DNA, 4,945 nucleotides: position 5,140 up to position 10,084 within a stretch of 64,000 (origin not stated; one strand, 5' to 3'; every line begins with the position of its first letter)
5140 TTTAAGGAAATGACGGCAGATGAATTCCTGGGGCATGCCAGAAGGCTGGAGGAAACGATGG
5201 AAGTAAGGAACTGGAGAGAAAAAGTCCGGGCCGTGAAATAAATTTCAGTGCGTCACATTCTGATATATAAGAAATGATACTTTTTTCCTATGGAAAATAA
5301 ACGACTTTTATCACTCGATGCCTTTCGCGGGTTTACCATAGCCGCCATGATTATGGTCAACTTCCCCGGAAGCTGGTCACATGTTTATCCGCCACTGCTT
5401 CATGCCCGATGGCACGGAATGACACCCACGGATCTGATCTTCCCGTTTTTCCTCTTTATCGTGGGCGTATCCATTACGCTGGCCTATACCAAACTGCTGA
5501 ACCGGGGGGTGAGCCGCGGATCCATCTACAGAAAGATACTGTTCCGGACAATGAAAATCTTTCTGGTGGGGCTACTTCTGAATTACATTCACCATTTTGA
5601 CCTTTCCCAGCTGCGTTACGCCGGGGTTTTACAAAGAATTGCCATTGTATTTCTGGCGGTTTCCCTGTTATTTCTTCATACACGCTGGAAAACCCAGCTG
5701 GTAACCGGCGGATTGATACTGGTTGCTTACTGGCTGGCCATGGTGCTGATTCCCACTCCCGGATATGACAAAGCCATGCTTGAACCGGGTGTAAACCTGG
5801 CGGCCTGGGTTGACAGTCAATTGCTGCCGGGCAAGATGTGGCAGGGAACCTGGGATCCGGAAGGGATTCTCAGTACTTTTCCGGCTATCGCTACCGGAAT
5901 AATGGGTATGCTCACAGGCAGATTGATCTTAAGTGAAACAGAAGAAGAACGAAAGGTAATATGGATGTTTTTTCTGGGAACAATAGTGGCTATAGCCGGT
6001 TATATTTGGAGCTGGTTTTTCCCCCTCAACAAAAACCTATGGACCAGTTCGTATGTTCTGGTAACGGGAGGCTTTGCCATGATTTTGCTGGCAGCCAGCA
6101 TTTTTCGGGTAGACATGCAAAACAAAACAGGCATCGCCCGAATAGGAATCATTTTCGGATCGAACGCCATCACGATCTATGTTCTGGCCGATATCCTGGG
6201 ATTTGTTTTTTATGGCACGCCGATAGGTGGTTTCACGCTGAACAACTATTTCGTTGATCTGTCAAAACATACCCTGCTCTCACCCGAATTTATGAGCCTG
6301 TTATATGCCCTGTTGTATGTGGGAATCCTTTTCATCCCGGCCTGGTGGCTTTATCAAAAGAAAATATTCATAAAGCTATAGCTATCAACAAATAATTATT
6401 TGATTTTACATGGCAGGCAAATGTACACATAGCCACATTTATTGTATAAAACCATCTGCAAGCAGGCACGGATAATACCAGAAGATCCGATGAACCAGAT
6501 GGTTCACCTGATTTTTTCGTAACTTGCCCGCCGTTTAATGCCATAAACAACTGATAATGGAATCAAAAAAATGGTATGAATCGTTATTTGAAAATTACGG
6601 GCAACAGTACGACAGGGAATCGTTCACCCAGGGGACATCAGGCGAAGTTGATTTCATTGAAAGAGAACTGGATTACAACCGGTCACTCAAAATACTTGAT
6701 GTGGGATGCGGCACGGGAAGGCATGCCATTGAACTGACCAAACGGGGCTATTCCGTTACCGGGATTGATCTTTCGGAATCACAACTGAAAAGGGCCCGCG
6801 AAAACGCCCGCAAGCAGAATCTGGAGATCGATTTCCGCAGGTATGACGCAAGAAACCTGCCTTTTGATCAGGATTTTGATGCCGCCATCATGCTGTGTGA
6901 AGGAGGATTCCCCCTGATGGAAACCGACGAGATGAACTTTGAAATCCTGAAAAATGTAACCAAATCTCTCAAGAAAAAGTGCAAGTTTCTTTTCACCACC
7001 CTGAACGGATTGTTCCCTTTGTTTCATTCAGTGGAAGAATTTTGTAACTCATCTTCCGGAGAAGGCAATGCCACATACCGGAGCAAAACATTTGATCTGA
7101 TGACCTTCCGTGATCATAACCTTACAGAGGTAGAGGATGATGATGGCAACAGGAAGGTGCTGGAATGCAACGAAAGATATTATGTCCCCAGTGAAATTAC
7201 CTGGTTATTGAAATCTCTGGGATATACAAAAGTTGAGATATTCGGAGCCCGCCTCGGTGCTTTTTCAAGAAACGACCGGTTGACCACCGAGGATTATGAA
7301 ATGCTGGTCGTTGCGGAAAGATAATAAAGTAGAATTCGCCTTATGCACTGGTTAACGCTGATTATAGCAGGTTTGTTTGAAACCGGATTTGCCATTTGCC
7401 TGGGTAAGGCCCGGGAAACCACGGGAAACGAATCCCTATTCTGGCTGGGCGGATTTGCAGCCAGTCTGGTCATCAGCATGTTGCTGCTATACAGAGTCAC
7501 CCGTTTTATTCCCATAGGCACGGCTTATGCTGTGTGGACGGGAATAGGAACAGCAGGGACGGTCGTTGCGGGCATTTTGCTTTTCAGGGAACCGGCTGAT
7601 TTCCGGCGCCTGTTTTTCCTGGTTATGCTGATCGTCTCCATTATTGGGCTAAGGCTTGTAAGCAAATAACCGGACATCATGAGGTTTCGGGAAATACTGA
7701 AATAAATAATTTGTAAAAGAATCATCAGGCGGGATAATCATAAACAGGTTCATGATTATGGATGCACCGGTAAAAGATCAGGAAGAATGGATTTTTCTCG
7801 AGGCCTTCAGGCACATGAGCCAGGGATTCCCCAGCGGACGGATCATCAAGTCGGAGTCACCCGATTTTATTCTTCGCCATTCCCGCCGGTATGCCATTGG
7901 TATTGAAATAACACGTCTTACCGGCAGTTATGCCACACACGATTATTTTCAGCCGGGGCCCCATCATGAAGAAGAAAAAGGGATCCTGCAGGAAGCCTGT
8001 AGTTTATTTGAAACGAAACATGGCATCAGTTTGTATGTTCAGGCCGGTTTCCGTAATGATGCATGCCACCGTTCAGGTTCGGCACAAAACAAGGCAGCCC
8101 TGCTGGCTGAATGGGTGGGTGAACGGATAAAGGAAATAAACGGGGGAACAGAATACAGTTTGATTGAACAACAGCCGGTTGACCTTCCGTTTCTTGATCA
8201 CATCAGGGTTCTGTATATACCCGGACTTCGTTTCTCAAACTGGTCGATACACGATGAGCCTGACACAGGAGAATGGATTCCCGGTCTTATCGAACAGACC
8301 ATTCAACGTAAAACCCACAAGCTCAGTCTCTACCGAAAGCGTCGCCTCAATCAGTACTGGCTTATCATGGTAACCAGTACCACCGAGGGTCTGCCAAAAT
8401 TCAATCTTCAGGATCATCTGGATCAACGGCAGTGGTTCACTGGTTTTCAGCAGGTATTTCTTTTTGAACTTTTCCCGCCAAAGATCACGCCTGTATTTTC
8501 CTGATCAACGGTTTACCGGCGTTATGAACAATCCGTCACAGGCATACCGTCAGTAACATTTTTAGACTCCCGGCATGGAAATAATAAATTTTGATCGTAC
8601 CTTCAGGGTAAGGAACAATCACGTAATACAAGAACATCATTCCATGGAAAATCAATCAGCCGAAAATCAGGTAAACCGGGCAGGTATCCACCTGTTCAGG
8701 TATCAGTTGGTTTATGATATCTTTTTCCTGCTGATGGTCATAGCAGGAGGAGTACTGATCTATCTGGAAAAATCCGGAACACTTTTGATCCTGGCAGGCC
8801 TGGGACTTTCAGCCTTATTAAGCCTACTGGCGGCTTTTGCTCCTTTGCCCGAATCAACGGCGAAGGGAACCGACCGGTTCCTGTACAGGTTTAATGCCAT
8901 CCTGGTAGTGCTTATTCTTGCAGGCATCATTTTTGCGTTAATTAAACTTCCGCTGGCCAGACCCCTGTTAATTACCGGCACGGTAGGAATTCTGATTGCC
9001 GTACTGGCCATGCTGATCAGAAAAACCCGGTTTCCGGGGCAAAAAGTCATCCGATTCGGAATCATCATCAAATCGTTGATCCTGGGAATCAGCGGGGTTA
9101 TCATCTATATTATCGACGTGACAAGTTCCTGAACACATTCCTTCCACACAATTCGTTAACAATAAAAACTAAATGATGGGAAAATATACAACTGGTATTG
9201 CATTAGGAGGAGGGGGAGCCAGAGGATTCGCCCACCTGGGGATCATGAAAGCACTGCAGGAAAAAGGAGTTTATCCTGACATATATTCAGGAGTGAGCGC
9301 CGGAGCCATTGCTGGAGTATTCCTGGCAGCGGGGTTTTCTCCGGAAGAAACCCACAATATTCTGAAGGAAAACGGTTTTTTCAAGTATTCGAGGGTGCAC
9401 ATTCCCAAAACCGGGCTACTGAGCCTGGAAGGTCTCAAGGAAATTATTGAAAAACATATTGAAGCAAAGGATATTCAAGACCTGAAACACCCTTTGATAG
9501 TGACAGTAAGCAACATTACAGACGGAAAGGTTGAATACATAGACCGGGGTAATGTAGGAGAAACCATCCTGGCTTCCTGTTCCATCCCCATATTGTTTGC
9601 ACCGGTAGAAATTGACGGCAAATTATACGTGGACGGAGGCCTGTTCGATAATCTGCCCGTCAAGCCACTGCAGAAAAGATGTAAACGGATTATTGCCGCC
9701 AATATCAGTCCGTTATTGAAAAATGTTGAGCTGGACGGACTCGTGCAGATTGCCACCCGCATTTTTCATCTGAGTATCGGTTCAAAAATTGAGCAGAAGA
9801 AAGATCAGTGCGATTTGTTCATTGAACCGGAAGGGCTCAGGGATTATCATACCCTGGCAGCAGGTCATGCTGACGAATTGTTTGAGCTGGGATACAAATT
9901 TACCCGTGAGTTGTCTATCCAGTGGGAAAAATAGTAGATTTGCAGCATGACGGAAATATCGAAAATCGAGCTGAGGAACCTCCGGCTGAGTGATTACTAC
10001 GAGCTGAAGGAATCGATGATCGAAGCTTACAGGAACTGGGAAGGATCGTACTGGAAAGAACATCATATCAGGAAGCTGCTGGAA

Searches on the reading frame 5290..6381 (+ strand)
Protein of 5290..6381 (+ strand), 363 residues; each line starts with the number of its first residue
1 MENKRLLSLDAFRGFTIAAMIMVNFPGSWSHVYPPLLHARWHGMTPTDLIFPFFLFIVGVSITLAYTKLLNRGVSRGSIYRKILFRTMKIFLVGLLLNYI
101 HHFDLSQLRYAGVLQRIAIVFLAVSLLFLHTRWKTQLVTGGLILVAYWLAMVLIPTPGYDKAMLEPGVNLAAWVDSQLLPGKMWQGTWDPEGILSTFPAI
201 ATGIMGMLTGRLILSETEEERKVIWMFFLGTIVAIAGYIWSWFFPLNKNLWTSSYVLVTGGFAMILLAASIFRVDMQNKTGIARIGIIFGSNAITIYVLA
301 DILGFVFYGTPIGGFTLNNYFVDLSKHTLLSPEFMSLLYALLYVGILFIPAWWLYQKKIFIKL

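Call 70: search_protein_families(library=pfam, proteins=[window:5290-6381:+], max_evalue=0.0001)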
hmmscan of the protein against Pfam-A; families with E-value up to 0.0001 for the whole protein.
window:5290-6381:+ (363 aa): 1 family
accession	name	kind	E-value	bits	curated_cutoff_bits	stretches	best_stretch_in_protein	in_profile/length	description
PF07786.18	HGSNAT_cat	-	1.2e-11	45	22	1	5-224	1-195/222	Heparan-alpha-glucosaminide N-acetyltransferase, catalytic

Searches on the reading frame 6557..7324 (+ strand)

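Call 70: search_protein_families(library=pfam, proteins=[window:6557-7324:+], max_evalue=0.0001)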
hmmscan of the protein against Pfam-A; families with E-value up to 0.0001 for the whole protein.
window:6557-7324:+ (255 aa): 10 families
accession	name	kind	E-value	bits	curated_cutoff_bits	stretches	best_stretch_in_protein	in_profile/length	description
PF13649.12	Methyltransf_25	-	5.8e-21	75.4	27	1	46-139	1-94/97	Methyltransferase domain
PF13847.12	Methyltransf_31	-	4.6e-18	65.7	27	1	43-165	4-128/145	Methyltransferase domain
PF08241.18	Methyltransf_11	-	5.6e-16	59.4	21.2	1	47-113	1-67/95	Methyltransferase domain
PF08242.18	Methyltransf_12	-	1e-10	42.6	30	1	47-140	1-94/98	Methyltransferase domain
PF13489.12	Methyltransf_23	-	1.5e-09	38.2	27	1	33-184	12-124/164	Methyltransferase domain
PF03848.20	TehB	-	2.9e-09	37.1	20.4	1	43-111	31-100/193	Tellurite resistance protein TehB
PF01209.24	Ubie_methyltran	-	1e-08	35.3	20.1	1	5-109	11-119/233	ubiE/COQ5 methyltransferase family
PF05175.20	MTS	-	2.9e-07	30.7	23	1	37-112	26-104/170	Methyltransferase small domain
PF02353.26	CMAS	-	4.6e-06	26.6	27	1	29-92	49-113/273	Mycolic acid cyclopropane synthetase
PF05724.17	TPMT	-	1.9e-05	24.9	26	1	32-86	28-82/218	Thiopurine S-methyltransferase (TPMT)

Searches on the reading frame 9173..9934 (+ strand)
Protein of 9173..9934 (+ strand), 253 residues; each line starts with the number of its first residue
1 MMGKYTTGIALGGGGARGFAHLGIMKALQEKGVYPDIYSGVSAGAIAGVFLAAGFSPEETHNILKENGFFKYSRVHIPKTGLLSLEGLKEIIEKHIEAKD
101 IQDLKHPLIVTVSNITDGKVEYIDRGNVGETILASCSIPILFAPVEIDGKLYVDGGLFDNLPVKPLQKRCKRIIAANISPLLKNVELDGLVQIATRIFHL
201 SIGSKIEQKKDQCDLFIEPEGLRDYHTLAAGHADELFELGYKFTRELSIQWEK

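Call 70: search_protein_families(library=pfam, proteins=[window:9173-9934:+], max_evalue=0.0001)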
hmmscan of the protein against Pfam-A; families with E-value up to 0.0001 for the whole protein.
window:9173-9934:+ (253 aa): 1 family
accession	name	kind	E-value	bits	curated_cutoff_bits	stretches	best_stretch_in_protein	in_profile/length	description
PF01734.28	Patatin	-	5.2e-38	131.6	27.7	1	10-165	2-189/191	Patatin-like phospholipase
